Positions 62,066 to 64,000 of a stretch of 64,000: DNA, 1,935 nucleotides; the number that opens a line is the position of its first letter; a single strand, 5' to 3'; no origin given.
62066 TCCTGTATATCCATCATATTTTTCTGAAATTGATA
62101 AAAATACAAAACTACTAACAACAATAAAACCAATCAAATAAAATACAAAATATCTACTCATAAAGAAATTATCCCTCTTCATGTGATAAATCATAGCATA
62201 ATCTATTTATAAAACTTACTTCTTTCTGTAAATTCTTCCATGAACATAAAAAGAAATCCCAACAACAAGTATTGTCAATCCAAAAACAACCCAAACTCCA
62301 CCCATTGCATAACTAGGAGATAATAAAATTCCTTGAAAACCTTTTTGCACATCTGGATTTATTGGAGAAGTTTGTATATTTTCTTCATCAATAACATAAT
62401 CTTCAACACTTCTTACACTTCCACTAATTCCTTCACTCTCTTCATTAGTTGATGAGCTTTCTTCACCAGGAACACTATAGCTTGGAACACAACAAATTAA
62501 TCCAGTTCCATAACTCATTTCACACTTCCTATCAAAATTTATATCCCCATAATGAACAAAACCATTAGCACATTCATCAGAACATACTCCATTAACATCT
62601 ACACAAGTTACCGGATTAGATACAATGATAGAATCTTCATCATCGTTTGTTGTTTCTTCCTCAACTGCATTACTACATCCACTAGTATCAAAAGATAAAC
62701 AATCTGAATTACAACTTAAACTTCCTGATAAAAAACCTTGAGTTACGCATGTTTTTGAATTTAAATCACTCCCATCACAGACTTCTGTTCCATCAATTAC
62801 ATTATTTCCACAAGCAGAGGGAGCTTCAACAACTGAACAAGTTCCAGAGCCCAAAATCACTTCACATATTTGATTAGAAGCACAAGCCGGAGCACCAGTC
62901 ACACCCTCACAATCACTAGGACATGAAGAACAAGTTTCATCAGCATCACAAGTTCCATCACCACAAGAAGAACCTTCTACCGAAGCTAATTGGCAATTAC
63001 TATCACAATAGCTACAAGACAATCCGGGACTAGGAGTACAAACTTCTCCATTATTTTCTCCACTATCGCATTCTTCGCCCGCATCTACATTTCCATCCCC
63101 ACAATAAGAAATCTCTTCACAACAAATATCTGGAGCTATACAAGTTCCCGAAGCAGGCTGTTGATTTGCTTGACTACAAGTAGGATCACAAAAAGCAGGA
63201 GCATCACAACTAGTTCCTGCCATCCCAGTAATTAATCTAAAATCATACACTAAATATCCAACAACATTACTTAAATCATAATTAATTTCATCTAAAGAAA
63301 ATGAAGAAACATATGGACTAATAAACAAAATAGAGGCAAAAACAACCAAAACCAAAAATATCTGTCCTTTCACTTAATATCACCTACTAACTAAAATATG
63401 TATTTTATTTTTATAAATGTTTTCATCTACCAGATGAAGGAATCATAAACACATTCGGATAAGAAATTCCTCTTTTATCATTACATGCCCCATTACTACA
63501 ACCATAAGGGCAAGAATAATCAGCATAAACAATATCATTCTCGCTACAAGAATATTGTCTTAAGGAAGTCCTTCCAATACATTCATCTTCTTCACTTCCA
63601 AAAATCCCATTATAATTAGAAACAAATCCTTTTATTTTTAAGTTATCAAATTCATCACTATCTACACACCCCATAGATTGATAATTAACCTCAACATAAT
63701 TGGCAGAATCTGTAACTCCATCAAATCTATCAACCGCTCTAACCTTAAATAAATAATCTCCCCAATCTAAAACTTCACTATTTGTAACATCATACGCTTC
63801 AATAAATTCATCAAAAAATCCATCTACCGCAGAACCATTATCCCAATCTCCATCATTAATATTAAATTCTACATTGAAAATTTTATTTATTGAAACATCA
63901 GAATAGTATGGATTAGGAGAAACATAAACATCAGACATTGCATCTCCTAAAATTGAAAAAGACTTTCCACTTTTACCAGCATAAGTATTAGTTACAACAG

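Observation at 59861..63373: Tandem family of three Cys-rich, C-terminally anchored surface proteins with a gene-conversion tract that also carries a promoter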

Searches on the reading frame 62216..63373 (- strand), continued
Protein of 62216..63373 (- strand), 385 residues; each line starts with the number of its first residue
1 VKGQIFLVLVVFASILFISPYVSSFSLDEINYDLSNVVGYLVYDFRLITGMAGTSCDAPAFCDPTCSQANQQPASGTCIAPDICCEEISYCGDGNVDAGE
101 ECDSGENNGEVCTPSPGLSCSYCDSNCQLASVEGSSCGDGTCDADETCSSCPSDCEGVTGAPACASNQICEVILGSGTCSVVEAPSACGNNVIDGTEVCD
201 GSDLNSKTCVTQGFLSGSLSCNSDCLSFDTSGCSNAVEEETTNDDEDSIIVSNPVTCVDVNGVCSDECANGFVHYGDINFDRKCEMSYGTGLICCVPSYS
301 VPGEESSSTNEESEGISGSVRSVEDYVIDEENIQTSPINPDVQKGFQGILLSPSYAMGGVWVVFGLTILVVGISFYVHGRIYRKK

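Call 47: search_protein_families(library=pfam, proteins=[L002:8142-9944:+, L005:8182-9945:+, L002:11158-12435:+, L005:250-2178:+, L006:1054-2931:+], max_evalue=0.1)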
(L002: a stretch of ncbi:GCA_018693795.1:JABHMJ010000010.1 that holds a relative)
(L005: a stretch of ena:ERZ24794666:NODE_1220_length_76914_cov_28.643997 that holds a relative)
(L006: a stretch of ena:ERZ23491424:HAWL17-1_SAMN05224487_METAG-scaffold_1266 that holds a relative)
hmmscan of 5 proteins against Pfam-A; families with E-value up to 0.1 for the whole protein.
L002:8142-9944:+ (600 aa): 6 families
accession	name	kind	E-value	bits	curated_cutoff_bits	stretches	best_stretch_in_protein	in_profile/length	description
PF13574.12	Reprolysin_2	-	0.0012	19.2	27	1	320-348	124-153/195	Metallo-peptidase family M12B Reprolysin-like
PF13688.12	Reprolysin_5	-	0.0013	19.5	27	1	319-375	139-189/196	Metallo-peptidase family M12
PF13583.11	Reprolysin_4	-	0.013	15.6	22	1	320-346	135-160/203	Metallo-peptidase family M12B Reprolysin-like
PF02031.22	Peptidase_M7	-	0.014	16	25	1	291-346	50-102/133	Streptomyces extracellular neutral proteinase (M7) family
PF13582.12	Reprolysin_3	-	0.063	14.2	22.4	0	309-335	94-120/123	Metallo-peptidase family M12B Reprolysin-like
PF17607.7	DUF5503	-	0.085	13.6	30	0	443-502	36-95/116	Family of unknown function (DUF5503)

L005:8182-9945:+ (587 aa): 4 families
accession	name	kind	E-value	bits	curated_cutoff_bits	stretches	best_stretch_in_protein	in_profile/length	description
PF13688.12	Reprolysin_5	-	0.00025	21.8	27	1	302-360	133-185/196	Metallo-peptidase family M12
PF13583.11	Reprolysin_4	-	0.011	15.9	22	1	312-331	137-156/203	Metallo-peptidase family M12B Reprolysin-like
PF13574.12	Reprolysin_2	-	0.016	15.5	27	1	310-330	125-146/195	Metallo-peptidase family M12B Reprolysin-like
PF02031.22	Peptidase_M7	-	0.034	14.7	25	0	279-331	50-99/133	Streptomyces extracellular neutral proteinase (M7) family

L002:11158-12435:+ (425 aa): 0 families

L005:250-2178:+ (642 aa): 0 families

L006:1054-2931:+ (625 aa): 0 families

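Call 55: find_related_loci(query=A3, collection=metagenome_contigs, flank=6000)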
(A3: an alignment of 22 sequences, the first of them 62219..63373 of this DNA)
Query A3 (385 aa) in metagenome_contigs; peptide patterns used: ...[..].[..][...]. (x = any residue, [..] = any of these).
165 stretches matched a pattern; 8 encode a relative of the query (tblastn E <= 1e-3); 8 distinct loci.
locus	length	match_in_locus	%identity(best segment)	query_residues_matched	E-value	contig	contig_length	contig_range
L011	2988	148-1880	69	1-385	0e+0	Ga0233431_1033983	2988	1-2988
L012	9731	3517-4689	46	1-385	7e-99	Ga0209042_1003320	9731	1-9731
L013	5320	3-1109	46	24-385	4e-89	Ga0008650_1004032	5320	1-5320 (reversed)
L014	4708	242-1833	37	1-381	4e-64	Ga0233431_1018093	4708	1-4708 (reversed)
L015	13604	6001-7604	34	1-381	2e-51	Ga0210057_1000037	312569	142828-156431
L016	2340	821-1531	44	128-385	1e-47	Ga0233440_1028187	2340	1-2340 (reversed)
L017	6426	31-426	52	254-385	6e-40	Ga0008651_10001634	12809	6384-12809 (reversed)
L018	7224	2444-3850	32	62-384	4e-33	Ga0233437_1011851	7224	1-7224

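Call 78: find_homologous_proteins(query=L002:8142-9941:+, max_evalue=0.001)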
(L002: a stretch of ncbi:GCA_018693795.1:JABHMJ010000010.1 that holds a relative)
Query L002:8142-9941:+ (600 aa): 134 proteins with E <= 0.001 among 6977 candidates; the best 120 are listed.
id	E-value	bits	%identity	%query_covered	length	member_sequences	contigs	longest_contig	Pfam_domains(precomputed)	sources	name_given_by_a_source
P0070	0.0e+0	1087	77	100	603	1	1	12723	-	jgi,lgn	-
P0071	0.0e+0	1082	99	81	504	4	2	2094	-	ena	-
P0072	0.0e+0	1061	77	100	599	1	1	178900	-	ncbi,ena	-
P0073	0.0e+0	1013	73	100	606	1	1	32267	-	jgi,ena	jgi:hypothetical protein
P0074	9.2e-272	921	71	97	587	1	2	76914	-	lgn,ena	-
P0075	6.3e-252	856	69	94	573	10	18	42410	-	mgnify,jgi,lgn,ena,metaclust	mgnify:CR=1 FL=1|jgi:hypothetical protein|metaclust:\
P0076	1.8e-233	795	62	98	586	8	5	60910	-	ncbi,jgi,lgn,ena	-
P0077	6.6e-226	770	67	86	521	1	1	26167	-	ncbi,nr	ncbi:hypothetical protein HON86_00660, partial [Candidatus Woesearchaeota archaeon]|nr:hypothetical 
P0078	2.6e-207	708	56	98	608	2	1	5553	-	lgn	-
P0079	9.2e-165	568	49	97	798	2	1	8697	PF02018.24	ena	-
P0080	1.1e-157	545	46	97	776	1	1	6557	PF02018.24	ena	-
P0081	4.3e-155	536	47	97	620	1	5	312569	-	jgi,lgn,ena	-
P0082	1.1e-145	505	50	77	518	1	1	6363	-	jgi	jgi:hypothetical protein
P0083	2.8e-144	500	45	99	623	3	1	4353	-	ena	-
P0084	3.1e-144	500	52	78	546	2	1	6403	-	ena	-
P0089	3.9e-132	460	48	77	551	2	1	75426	-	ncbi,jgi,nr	ncbi:hypothetical protein HOD88_03655 [archaeon]|nr:hypothetical protein [archaeon]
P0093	2.7e-122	428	42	98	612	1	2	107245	-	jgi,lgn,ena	jgi:hypothetical protein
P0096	1.1e-118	416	42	96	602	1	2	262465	-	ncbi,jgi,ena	-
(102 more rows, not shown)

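Call 79: find_encoding_contigs(protein=P0096, flank=5000, max_places=1)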
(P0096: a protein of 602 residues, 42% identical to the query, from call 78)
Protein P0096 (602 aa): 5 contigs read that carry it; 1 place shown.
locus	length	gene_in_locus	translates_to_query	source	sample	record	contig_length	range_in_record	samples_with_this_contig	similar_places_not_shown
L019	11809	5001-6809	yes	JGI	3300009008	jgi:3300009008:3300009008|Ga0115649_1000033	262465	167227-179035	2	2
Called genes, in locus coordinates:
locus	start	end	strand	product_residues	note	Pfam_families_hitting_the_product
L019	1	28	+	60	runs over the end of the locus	-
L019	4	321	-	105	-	PF14251:PterinBD-DUF4346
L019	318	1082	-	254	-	PF01261:AP_endonuc_2, PF03851:UvdE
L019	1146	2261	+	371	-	-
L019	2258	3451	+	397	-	PF18144:SMODS (weak), PF01909:NTP_transf_2 (weak), PF09249:tRNA_NucTransf2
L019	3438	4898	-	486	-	PF00733:Asn_synthase, PF02568:ThiI (faint), PF03054:tRNA_Me_trans (faint), PF06508:QueC (faint), PF24167:DUF7411 (faint), PF00733:Asn_synthase, PF01902:Diphthami_syn_2_N, PF28410:Diphthami_syn_2_C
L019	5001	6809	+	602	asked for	-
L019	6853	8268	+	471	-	-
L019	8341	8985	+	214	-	PF00227:Proteasome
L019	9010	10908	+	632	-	PF17214:KH_TffA, PF07650:KH_2 (weak), PF23023:Anti-Pycsar_Apyc1, PF00753:Lactamase_B, PF16661:Lactamase_B_6, PF12706:Lactamase_B_2, PF10996:Beta-Casp, PF07521:RMMBL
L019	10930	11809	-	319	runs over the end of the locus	PF01699:Na_Ca_ex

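Call 80: find_encoding_contigs(protein=P0089, flank=5000, max_places=1)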
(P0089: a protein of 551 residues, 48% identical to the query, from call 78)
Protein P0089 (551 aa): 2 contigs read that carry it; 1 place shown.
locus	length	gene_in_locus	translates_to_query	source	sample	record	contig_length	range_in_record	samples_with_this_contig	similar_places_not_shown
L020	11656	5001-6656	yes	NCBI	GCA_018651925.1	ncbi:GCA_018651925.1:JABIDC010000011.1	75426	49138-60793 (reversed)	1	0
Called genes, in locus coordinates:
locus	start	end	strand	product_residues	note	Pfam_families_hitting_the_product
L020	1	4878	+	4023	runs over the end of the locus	PF13229:Beta_helix, PF19077:Big_13 (faint), PF08309:LVIVD (faint), PF13385:Laminin_G_3, PF03382:DUF285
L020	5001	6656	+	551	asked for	-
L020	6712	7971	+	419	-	-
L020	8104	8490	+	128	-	-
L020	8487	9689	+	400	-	PF11797:WxLIP_HBD (faint)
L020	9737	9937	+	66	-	-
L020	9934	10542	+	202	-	-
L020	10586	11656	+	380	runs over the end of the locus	-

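Call 81: find_encoding_contigs(protein=P0093, flank=5000, max_places=1)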
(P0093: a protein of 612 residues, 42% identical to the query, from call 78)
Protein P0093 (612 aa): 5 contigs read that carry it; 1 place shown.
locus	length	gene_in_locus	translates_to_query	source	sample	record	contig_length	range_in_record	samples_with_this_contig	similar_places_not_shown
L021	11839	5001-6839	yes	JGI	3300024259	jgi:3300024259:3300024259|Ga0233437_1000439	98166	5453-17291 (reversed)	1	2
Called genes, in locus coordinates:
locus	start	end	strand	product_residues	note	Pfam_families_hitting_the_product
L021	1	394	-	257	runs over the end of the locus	PF01261:AP_endonuc_2, PF03851:UvdE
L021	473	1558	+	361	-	-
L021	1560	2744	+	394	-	PF18144:SMODS (faint), PF01909:NTP_transf_2 (weak), PF09249:tRNA_NucTransf2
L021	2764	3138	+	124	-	-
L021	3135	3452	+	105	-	-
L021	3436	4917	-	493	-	PF00733:Asn_synthase, PF06508:QueC (faint), PF24167:DUF7411 (faint), PF00733:Asn_synthase, PF01902:Diphthami_syn_2_N, PF28410:Diphthami_syn_2_C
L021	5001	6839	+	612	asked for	-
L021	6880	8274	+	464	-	-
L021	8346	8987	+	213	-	PF00227:Proteasome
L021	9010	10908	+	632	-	PF17214:KH_TffA, PF07650:KH_2 (weak), PF00753:Lactamase_B, PF16661:Lactamase_B_6, PF23023:Anti-Pycsar_Apyc1, PF12706:Lactamase_B_2, PF10996:Beta-Casp, PF07521:RMMBL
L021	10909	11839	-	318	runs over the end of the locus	PF01699:Na_Ca_ex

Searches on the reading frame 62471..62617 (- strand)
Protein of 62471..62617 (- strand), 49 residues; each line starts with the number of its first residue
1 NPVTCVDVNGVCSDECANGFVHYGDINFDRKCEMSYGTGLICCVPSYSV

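Call 67: predict_structure(alignment_id=A6)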
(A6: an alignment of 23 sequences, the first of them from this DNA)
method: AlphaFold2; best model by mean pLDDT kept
length: 49 residues; sequences in the alignment: 23
mean_pLDDT: 92.8   pTM: 0.71
mean pLDDT of the five models: 92.8, 90.9, 90.3, 89.0, 56.8
residues with pLDDT >= 90: 42; 70-90: 7; 50-70: 0; < 50: 0
segments of 3 or more residues with pLDDT < 50: none
pLDDT, mean of each block of 10 residues (from residue 1): 89 95 94 95 90
secondary structure, 60 per line:
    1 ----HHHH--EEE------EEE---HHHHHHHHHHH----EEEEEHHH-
elements in order: H5-8 E11-13 E20-22 H26-36 E41-45

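Call 72: fold_search(model_id=the predicted structure, library=pdb)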
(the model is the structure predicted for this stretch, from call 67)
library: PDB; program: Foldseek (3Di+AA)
matches with E <= 10: 13; with E <= 0.001: 0
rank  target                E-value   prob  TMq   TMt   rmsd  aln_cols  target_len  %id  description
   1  6qbk_MODEL_1_A        8.8e-01  0.72  0.58  0.57   2.3        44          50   20  NMR Structure of Big-defensin 1 [44-93] from oyster Crassostrea gigas (released 2019-12-11)
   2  7t9q                  1.7e+00  0.51  0.53  0.66   2.3        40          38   25  Crystal structure of Crocodile defensin CpoBD13 (released 2023-01-18)
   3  1e4r_MODEL_1_A        1.7e+00  0.16  0.41  0.51   3.7        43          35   23  Solution structure of the mouse defensin mBD-8 (released 2001-07-12)
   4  2rng_MODEL_1_A        2.3e+00  0.30  0.48  0.32   1.8        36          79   17  Solution structure of big defensin (released 2008-10-14)
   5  1e4t_MODEL_1_A        4.2e+00  0.09  0.39  0.47   3.0        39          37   26  Solution structure of the mouse defensin mBD-7 (released 2001-07-12)
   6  4x0n_B                4.5e+00  0.14  0.43  0.47   2.0        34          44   24  Porcine pancreatic alpha-amylase in complex with helianthamide, a novel proteinaceous inhibitor (released 2015-11-25)
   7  6qes_MODEL_1_A        4.5e+00  0.13  0.46  0.54   3.1        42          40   26  [1-40]Gga-AvBD11 (released 2019-12-18)
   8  5ki9                  5.1e+00  0.14  0.42  0.47   3.1        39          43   15  Crystal structure of human beta-defensin 4 (HBD4) (released 2017-06-28)
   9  2mjk_MODEL_1_A        5.5e+00  0.10  0.40  0.46   3.6        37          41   22  Nmr structure of hen egg beta-defensin gallin (chicken ovo-defensin) (released 2014-01-22)
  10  1kj6_MODEL_1_A        5.5e+00  0.09  0.43  0.46   3.1        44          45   20  Solution Structure of Human beta-Defensin 3 (released 2002-03-20)
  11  1zmq_A                7.2e+00  0.06  0.35  0.47   3.5        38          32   18  Crystal structure of human alpha-defensin-6 (released 2006-05-30)
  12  8bgk_MODEL_1_B        8.8e+00  0.08  0.44  0.28   2.4        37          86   19  NMR Structure of Big-defensin 5 from oyster Crassostrea gigas (released 2022-12-07)
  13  1ews_MODEL_1_A        9.4e+00  0.06  0.39  0.57   4.2        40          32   15  THE THREE-DIMENSIONAL SOLUTION STRUCTURE OF THE RABBIT KIDNEY DEFENSIN, RK-1 (released 2001-05-02)

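Call 76: search_solved_structures(query=A6, max_evalue=10, show_alignments=2)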
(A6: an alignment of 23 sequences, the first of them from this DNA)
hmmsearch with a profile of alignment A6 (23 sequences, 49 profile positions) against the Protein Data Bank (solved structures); distinct sequences matched with E-value up to 10: 0.

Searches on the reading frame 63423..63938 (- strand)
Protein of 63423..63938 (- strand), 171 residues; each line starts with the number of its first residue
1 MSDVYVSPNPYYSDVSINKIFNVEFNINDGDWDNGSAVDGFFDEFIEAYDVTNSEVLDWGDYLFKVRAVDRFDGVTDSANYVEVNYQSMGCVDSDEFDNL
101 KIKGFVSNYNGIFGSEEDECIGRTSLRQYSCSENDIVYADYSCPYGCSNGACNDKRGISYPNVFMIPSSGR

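Call 6: search_protein_families(library=pfam, proteins=[window:63423-63938:-], max_evalue=1)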
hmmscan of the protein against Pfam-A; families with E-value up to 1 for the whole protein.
window:63423-63938:- (171 aa): 1 family
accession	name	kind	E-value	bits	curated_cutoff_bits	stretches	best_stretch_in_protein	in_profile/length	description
PF02703.20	Adeno_E1A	-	0.073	13.1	27.7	1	5-46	26-67/250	Early E1A protein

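Call 11: search_protein_families(library=ncbifam, proteins=[window:63423-63938:-], max_evalue=10)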
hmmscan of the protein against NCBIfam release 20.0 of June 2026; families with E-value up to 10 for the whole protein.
window:63423-63938:- (171 aa): 0 families
